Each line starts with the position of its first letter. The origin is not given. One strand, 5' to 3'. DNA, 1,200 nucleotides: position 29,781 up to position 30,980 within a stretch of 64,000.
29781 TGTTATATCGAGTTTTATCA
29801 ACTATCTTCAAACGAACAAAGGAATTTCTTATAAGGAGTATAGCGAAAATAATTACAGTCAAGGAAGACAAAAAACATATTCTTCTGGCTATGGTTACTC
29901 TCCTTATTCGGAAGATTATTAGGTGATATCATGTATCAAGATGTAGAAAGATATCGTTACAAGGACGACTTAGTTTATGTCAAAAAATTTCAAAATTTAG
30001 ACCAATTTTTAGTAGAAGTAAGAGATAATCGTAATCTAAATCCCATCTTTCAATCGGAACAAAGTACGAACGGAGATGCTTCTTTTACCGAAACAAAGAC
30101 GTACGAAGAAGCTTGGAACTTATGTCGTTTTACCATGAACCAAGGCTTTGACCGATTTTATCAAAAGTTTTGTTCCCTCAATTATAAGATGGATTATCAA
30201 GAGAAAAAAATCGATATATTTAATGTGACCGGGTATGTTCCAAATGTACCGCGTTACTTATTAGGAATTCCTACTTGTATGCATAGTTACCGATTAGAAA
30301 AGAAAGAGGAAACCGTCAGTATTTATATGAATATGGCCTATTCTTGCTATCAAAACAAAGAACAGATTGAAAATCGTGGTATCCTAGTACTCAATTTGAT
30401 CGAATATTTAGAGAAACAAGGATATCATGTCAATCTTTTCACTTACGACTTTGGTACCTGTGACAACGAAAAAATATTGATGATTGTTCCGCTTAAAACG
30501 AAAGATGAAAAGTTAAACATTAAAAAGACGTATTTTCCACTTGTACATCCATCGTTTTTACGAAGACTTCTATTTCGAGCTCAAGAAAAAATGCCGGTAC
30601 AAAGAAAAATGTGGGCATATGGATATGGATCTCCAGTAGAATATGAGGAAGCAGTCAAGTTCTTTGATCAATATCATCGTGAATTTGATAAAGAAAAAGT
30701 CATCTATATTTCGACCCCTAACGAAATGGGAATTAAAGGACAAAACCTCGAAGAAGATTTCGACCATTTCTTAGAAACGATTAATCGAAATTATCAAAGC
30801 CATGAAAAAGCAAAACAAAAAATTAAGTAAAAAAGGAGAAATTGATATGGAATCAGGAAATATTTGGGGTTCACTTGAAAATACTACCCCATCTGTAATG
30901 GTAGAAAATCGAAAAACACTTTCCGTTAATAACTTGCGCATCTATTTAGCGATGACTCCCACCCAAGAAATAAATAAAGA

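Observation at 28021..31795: Self-contained three-gene operon: LRR + coiled-coil AAA_5 ATPase, unknown partner, ankyrin-like protein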

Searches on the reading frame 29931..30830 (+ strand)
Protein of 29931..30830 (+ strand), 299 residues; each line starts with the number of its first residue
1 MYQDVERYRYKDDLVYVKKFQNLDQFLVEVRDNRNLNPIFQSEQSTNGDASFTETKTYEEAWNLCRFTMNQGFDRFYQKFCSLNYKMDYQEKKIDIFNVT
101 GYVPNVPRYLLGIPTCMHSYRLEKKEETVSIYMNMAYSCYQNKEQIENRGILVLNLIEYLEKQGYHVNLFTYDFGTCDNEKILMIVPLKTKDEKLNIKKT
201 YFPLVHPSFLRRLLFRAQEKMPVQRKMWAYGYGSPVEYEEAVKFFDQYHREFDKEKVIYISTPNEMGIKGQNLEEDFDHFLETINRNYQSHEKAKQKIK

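Call 3: search_protein_families(library=pfam, proteins=[window:29931-30830:+], max_evalue=1)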
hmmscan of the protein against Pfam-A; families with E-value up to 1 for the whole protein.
window:29931-30830:+ (299 aa): 3 families
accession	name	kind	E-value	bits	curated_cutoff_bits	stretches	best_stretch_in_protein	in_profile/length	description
PF23822.1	DUF7192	-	8.8e-32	111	27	1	14-249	10-254/281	Domain of unknown function (DUF7192)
PF13439.12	Glyco_transf_4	-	0.061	13.8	28.5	1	152-214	7-68/170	Glycosyltransferase Family 4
PF14979.11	TMEM52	-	0.3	11.5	26.4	0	43-72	92-121/132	Transmembrane 52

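Call 4: search_protein_families(library=padloc, proteins=[window:29931-30830:+], max_evalue=1)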
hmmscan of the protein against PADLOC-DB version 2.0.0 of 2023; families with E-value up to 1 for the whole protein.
window:29931-30830:+ (299 aa): 0 families

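Call 5: search_protein_families(library=phrogs, proteins=[window:29931-30830:+], max_evalue=1)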
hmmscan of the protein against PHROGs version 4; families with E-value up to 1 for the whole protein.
window:29931-30830:+ (299 aa): 4 families
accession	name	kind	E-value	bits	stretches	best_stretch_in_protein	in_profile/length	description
phrog_1909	-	unknown function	2.4e-39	136.3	1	17-262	16-265/287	-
phrog_7005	-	unknown function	1e-06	29.3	1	91-249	96-259/281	-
phrog_18237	-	unknown function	0.1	13.8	0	190-213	32-55/75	-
phrog_15219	-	unknown function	0.23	12.4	0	264-284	23-43/56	-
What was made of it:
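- Checked: g2 is not family-less: Pfam DUF7192 8.8e-32, PHROG 1909 2.4e-39 (calls 3, 5).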

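Call 6: search_protein_families(library=ncbifam, proteins=[window:29931-30830:+], max_evalue=1)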
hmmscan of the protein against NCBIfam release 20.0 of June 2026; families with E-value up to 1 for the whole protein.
window:29931-30830:+ (299 aa): 0 families

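Call 8: search_solved_structures(query=window:29931-30830:+, max_evalue=10)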
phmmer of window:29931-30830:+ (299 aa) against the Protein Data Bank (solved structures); distinct sequences matched with E-value up to 10: 1.
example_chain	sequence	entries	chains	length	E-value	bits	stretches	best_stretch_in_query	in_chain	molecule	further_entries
1iyg_A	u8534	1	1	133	0.41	12.8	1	26-78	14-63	Hypothetical protein (2010003O14)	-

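Call 12: find_homologous_proteins(query=window:29931-30830:+)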
Query window:29931-30830:+ (299 aa): 86 proteins with E <= 0.001 among 458 candidates.
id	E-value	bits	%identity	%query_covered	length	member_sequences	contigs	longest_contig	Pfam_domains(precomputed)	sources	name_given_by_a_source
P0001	2.3e-194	662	96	100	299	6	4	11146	PF23822.2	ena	-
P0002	2.4e-136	472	68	100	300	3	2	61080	PF23822.2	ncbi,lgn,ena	-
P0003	1.7e-135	469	68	100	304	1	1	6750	PF23822.2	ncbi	-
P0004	1.2e-99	351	54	96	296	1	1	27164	PF23822.2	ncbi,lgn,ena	-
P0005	6.1e-95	336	53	98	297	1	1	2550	PF23822.2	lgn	-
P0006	4.2e-93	330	52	99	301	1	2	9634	PF23822.2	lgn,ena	-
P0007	2.0e-92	327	51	99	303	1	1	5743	PF23822.2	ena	-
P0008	1.6e-86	308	48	95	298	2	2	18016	PF23822.2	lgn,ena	-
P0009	4.5e-86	307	48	97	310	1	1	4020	PF23822.2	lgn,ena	-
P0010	2.2e-85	304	51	98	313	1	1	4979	PF23822.2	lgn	-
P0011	2.9e-85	304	49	96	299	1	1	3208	PF23822.2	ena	-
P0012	1.2e-84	302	48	96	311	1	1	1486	PF23822.2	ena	-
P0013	1.6e-83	298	47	96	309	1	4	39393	PF23822.2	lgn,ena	-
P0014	5.0e-81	290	47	95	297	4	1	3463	PF23822.2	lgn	-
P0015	5.3e-81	290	46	97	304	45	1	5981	PF23822.2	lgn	-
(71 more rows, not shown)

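Call 13: search_dna_similar(query=window:29931-30830:+, collection=phages, mode=protein, max_rows=30)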
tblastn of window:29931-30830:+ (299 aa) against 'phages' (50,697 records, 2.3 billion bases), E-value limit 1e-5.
Records with a match: 290; places in all: 307; records where one place covers at least 80% of the query: 0.
Best place of each record, by identity: <60% 290.
By first word of the organism name: Staphylococcus 236; Mycobacterium 47; Lactobacillus 2; Clostridium 1; Enterococcus 1; Caudoviricetes 1; Tunturiibacter 1; Rhizobium 1.
By host as written in the record: Staphylococcus aureus 85; Mycobacterium smegmatis mc2 155 32; - 30; Staphylococcus sp. 17; Staphylococcus carnosus TM300 17; Mycobacterium smegmatis mc#155 11; Staphylococcus xylosus M1997-2/10 8; Staphylococcus aureus ATCC 25923 6; and 52 more.
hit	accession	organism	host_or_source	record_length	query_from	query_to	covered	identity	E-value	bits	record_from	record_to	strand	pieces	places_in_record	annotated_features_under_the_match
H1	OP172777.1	Clostridium phage CS266P3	Clostridium_AP sp000509125 DA266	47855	9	235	76%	33.3%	1e-28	120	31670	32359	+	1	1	hypothetical protein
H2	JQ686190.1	Staphylococcus phage G15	Staphylococcus aureus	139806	17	243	76%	29.8%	2e-22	102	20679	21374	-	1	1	hypothetical protein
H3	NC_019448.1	Staphylococcus phage G15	Staphylococcus aureus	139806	17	243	76%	29.8%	2e-22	102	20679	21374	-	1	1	hypothetical protein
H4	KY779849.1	Staphylococcus phage qdsa002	Staphylococcus aureus ATCC 43300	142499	17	243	76%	29.8%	2e-22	102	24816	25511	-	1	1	hypothetical protein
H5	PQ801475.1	Staphylococcus phage vB_ScoM-YCP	Staphylococcus cohnii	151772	17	243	76%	29.8%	1e-21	100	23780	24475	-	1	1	hypothetical protein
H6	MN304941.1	Staphylococcus phage vB_SauH_IME522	Staphylococcus aureus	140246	17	243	76%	29.8%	3e-21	100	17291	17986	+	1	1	hypothetical protein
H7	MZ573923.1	Staphylococcus phage vB_ScoM-PSC1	Staphylococcus ureilyticus ATCC49330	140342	17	243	76%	29.8%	3e-21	100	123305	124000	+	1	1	hypothetical protein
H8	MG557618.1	Staphylococcus phage HSA30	Staphylococcus aureus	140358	17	243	76%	29.8%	3e-21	100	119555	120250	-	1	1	hypothetical protein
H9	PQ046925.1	Staphylococcus phage OPT-SX11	Staphylococcus xylosus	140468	17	243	76%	29.8%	3e-21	100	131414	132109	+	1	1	hypothetical protein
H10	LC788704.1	Staphylococcus phage phiSNIID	sewage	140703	17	243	76%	29.8%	3e-21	100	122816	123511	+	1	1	hypothetical protein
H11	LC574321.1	Staphylococcus phage SaGU1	Staphylococcus aureus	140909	17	243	76%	29.8%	3e-21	100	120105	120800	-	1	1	Phage protein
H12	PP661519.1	Staphylococcus phage vB_SauM-SDQ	Staphylococcus sp. ATCC 43300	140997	17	243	76%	29.8%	3e-21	100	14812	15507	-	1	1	hypothetical protein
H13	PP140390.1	Staphylococcus phage LSA2302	Staphylococcus aureus ATCC 25923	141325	17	243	76%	29.8%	3e-21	100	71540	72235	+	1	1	hypothetical protein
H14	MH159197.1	Staphylococcus phage VB_SavM_JYL01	Staphylococcus aureus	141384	17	243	76%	29.8%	3e-21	100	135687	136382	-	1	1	AAA family ATPase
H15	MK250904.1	Staphylococcus phage VB-SavM-JYL02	Staphylococcus aureus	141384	17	243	76%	29.8%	3e-21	100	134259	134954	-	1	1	AAA family ATPase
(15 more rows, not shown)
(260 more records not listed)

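Call 14: get_annotated_region(hit=H1, flank=6000)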
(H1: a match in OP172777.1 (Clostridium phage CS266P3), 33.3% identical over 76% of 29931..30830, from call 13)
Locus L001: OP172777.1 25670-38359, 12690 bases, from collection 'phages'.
description: Clostridium phage CS266P3, complete genome.
organism: Clostridium phage CS266P3 (NCBI taxid 2968624)
taxonomy: Viruses; Duplodnaviria; Heunggongvirae; Uroviricota; Caudoviricetes
host: Clostridium_AP sp000509125 DA266; source: municipal sewage; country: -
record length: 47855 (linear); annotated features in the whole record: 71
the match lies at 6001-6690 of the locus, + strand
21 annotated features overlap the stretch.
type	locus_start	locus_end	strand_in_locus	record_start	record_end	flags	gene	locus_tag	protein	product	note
CDS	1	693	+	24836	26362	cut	-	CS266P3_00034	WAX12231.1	hypothetical protein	-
CDS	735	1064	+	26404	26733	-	-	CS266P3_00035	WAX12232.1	hypothetical protein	-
CDS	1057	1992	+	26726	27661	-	-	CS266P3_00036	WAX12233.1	hypothetical protein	-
CDS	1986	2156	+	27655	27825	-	-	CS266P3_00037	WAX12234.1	hypothetical protein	-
CDS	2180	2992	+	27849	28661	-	-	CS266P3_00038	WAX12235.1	hypothetical protein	-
CDS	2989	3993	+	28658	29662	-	-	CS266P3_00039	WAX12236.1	hypothetical protein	-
CDS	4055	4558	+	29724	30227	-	-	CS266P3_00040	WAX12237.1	hypothetical protein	-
CDS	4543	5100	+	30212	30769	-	-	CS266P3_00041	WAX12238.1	hypothetical protein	-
CDS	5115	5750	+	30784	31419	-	-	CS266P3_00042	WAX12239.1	hypothetical protein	-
CDS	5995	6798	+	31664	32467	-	-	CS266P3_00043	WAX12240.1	hypothetical protein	-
CDS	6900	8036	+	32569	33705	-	-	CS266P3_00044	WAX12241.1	hypothetical protein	-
CDS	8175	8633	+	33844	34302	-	-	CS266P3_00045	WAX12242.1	hypothetical protein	-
CDS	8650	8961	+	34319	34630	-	-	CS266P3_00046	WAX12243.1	hypothetical protein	-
CDS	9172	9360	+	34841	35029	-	-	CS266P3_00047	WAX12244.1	hypothetical protein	-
CDS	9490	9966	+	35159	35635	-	-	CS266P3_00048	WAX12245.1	hypothetical protein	-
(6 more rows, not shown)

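Call 15: get_annotated_region(hit=H3, flank=5000)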
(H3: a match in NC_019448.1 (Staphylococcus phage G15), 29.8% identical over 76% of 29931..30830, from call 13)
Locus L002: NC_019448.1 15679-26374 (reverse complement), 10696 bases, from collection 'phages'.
description: Staphylococcus phage GH15, complete genome.
organism: Staphylococcus phage G15 (NCBI taxid 760530)
taxonomy: Viruses; Duplodnaviria; Heunggongvirae; Uroviricota; Caudoviricetes; Herelleviridae; Twortvirinae; Kayvirus; Kayvirus G15
host: Staphylococcus aureus; source: -; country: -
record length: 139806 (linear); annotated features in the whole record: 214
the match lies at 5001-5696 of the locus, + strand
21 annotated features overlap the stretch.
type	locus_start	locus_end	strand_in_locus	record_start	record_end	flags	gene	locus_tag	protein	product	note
CDS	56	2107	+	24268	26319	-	-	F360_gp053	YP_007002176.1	PcfJ domain-containing protein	ORF053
CDS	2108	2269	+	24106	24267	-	-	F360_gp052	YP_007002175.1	hypothetical protein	ORF052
CDS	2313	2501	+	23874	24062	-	-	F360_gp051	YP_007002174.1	hypothetical protein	ORF051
CDS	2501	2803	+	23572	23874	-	-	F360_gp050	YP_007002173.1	MazG-like pyrophosphatase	ORF050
CDS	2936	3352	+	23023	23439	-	-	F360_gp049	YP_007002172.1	nucleotide kinase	ORF049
CDS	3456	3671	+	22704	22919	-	-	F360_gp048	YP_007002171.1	hypothetical protein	ORF048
CDS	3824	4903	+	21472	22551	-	-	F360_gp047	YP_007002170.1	AAA family ATPase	ORF047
CDS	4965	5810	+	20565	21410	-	-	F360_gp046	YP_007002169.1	hypothetical protein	ORF046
CDS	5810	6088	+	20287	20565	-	-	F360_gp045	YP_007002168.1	membrane protein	ORF045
CDS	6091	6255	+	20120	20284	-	-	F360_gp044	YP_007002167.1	RinB-like transcriptional activator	ORF044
CDS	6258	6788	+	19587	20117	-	-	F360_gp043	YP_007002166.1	hypothetical protein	ORF043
CDS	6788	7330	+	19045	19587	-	-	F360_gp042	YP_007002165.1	hypothetical protein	ORF042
CDS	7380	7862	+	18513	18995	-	-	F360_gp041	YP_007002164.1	hypothetical protein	ORF041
CDS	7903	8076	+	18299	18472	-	-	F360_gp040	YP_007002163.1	hypothetical protein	ORF040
CDS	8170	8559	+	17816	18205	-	-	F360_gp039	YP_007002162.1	hypothetical protein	ORF039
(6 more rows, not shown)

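Call 17: search_protein_families(library=pfam, proteins=[L001:6900-8036:+, L001:5995-6798:+, L002:3824-4903:+, L002:4965-5810:+, L001:5115-5750:+], max_evalue=0.1)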
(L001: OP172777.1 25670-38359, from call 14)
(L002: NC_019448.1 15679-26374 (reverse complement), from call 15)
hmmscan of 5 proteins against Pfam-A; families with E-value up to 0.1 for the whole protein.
L001:6900-8036:+ (378 aa): 3 families
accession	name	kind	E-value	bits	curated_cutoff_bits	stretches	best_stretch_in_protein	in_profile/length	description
PF07728.20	AAA_5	-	1.9e-10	41.3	22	1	147-278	2-139/139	AAA domain (dynein-related subfamily)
PF00004.35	AAA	-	0.00014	22.7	21.2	1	147-257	1-112/131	ATPase family associated with various cellular activities (AAA)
PF00158.32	Sigma54_activat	-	0.0033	17.6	20.2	0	131-164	9-42/168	Sigma-54 interaction domain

L001:5995-6798:+ (267 aa): 3 families
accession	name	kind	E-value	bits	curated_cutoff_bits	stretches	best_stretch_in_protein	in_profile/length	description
PF23822.1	DUF7192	-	1.4e-34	120.2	27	1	3-237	5-245/281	Domain of unknown function (DUF7192)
PF17011.10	DUF5093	-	0.042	14.5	27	0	3-43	56-96/131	Domain of unknown function (DUF5093)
PF20303.3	YLATT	-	0.066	13.5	26.7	0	79-159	27-105/107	YEATS-Like-Associating Three TM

L002:3824-4903:+ (359 aa): 7 families
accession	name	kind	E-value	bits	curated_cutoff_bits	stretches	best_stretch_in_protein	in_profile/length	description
PF07728.20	AAA_5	-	1.3e-11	45.1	22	1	111-243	1-139/139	AAA domain (dynein-related subfamily)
PF00158.32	Sigma54_activat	-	0.0081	16.3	20.2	0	99-218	12-141/168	Sigma-54 interaction domain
PF14760.11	Rnk_N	-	0.027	15.3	23.7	1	7-29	10-32/41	Rnk N-terminus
PF00004.35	AAA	-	0.033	15.1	21.2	0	113-185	2-72/131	ATPase family associated with various cellular activities (AAA)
PF10073.14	GapR_DNA-bd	-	0.034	14.2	22.6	0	5-50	7-52/72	GapR-like, DNA-binding domain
PF13207.12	AAA_17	-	0.085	13.6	27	0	116-152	2-39/136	AAA domain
PF12775.13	AAA_7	-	0.094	12.7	25.8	0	103-144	26-68/181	P-loop containing dynein motor region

L002:4965-5810:+ (281 aa): 1 family
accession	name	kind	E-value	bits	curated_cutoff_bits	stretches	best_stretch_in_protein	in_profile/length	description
PF23822.1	DUF7192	-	6.1e-86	288.7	27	1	1-279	1-279/281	Domain of unknown function (DUF7192)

L001:5115-5750:+ (211 aa): 0 families

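Call 24: find_related_loci(query=A2, collection=genome_contigs, flank=8000)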
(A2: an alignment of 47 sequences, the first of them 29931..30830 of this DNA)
Query A2 (299 aa) in genome_contigs; peptide patterns used: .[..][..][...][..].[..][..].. (x = any residue, [..] = any of these).
63 stretches matched a pattern; 49 encode a relative of the query (tblastn E <= 1e-3); 49 distinct loci.
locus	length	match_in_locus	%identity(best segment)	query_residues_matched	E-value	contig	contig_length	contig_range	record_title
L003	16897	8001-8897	68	1-299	5e-142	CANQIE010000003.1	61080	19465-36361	MAG: uncultured Bacilli bacterium isolate Lapin-030__bin56 genome assembly, contig: Lapin-030__NODE_717_length_61080_cov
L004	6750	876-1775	68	1-299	7e-141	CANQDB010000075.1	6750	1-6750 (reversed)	MAG: uncultured Bacilli bacterium isolate Lapin-003-2__bin48 genome assembly, contig: Lapin-003-2__NODE_9537_length_6750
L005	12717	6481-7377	67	1-299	9e-139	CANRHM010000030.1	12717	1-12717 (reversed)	MAG: uncultured Bacilli bacterium isolate Lapin-032__bin119 genome assembly, contig: Lapin-032__NODE_6966_length_12717_c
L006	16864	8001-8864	54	1-288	4e-106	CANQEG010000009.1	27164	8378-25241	MAG: uncultured Bacilli bacterium isolate Lapin-007__bin30 genome assembly, contig: Lapin-007__NODE_554_length_27164_cov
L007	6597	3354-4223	48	9-299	5e-84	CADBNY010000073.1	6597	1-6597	MAG: uncultured Erysipelotrichaceae bacterium isolate RUG14143 genome assembly, contig: RUG14143_asm_73, whole genome sh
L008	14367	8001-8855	44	1-288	9e-74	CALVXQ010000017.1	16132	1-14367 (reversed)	MAG: uncultured Bacilli bacterium isolate BRZ_LM__bin26 genome assembly, contig: BRZ_LM__NODE_4925_length_16132_cov_7.45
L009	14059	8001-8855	44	1-288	3e-73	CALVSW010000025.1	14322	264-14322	MAG: uncultured Bacilli bacterium isolate BRZ_LF__bin95 genome assembly, contig: BRZ_LF__NODE_5485_length_14322_cov_23.1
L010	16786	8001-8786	41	20-289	4e-60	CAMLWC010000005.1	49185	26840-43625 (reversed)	MAG: uncultured Tenericutes bacterium isolate ERR4303194_bin.18_MetaWRAP_v1.1_MAG genome assembly, contig: NODE_439_leng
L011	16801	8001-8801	39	15-289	4e-55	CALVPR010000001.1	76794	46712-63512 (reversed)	MAG: uncultured Bacilli bacterium isolate BRZ_EF__bin109 genome assembly, contig: BRZ_EF__NODE_484_length_76794_cov_9.90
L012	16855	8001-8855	38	5-299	4e-50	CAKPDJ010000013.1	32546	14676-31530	MAG: uncultured Bacilli bacterium isolate REFINED_METABAT215_TOP10_CONTIGS_1500_ASSEMBLY_K77_MERGED__Hadza_PheChl_Fiber-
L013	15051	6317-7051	42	51-299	1e-47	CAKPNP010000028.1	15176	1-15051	MAG: uncultured Bacilli bacterium isolate REFINED_METABAT215_TOP10_CONTIGS_1500_ASSEMBLY_K77_MERGED__Hadza_PheChl_Fiber-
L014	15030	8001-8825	36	8-284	6e-44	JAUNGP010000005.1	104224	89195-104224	MAG: Clostridia bacterium isolate S26M_St_7 NODE_93_length_104224_cov_43.006153, whole genome shotgun sequence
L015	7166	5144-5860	38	39-285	3e-43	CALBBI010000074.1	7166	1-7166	MAG TPA_asm: uncultured Firmicutes bacterium isolate SRR1761718_bin.24_CONCOCT_v1.1_MAG genome assembly, contig: ERZ1756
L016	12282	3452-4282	33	5-285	9e-43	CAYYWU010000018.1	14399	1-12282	MAG TPA_asm: uncultured Candidatus Saccharibacteria bacterium isolate SRP287540_co1_136 genome assembly, contig: NODE_44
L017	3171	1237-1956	36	41-286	1e-41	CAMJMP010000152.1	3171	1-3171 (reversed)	MAG: uncultured Tenericutes bacterium isolate SRR12081299_bin.26_metaWRAP_v1.3_MAG genome assembly, contig: ERZ12289776.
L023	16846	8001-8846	32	1-286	1e-37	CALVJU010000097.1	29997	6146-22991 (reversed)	MAG: uncultured Bacilli bacterium isolate E11__bin86 genome assembly, contig: E11__k127_6003312, whole genome shotgun se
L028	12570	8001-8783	35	20-285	1e-34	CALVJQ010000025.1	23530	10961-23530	MAG: uncultured Bacilli bacterium isolate BRZ_KK__bin32 genome assembly, contig: BRZ_KK__NODE_3257_length_23530_cov_8.15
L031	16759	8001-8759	32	39-297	7e-33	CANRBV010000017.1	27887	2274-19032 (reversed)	MAG: uncultured Bacilli bacterium isolate Lapin-028__bin53 genome assembly, contig: Lapin-028__NODE_1816_length_27887_co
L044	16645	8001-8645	34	38-245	2e-27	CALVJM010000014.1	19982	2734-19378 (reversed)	MAG: uncultured Bacilli bacterium isolate BRZ_F__bin63 genome assembly, contig: BRZ_F__NODE_3002_length_19982_cov_5.4561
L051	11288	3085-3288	39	198-257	2e-5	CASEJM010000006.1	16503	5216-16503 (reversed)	uncultured proteobacterium isolate Batch3_idba_bin.193 genome assembly, contig: Batch3_idba_bin.193.fa_k87_1821557, whol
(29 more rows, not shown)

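Call 28: predict_structure(alignment_id=A2)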
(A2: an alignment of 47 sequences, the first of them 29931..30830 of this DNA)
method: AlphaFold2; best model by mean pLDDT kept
length: 299 residues; sequences in the alignment: 47
mean_pLDDT: 83.8   pTM: 0.81
mean pLDDT of the five models: 83.8, 81.4, 81.3, 80.4, 80.1
residues with pLDDT >= 90: 179; 70-90: 60; 50-70: 36; < 50: 24
segments of 3 or more residues with pLDDT < 50: 89-102, 120-123, 297-299
pLDDT, mean of each block of 10 residues (from residue 1): 87 96 94 86 83 91 94 93 64 45 58 54 66 90 94 93 90 96 96 93 93 94 93 91 85 71 93 93 80 54
secondary structure, 60 per line:
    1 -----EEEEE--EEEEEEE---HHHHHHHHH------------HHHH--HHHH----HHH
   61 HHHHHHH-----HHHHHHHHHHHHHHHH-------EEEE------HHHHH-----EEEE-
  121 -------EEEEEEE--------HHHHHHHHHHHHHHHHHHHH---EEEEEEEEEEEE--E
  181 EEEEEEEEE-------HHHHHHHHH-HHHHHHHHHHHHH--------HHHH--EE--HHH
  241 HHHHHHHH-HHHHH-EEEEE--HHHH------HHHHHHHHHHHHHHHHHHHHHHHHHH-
elements in order: E6-10 E13-19 H23-31 H44-47 H50-53 H58-67 H73-88 E96-99 H106-110 E116-119 E128-134 H143-162 E166-177 E180-189 H197-205 H207-219 H228-231 H238-248 H250-254 E256-260 H263-266 H273-298
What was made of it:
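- The model has pLDDT 83.8 and pTM 0.81 (call 28).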
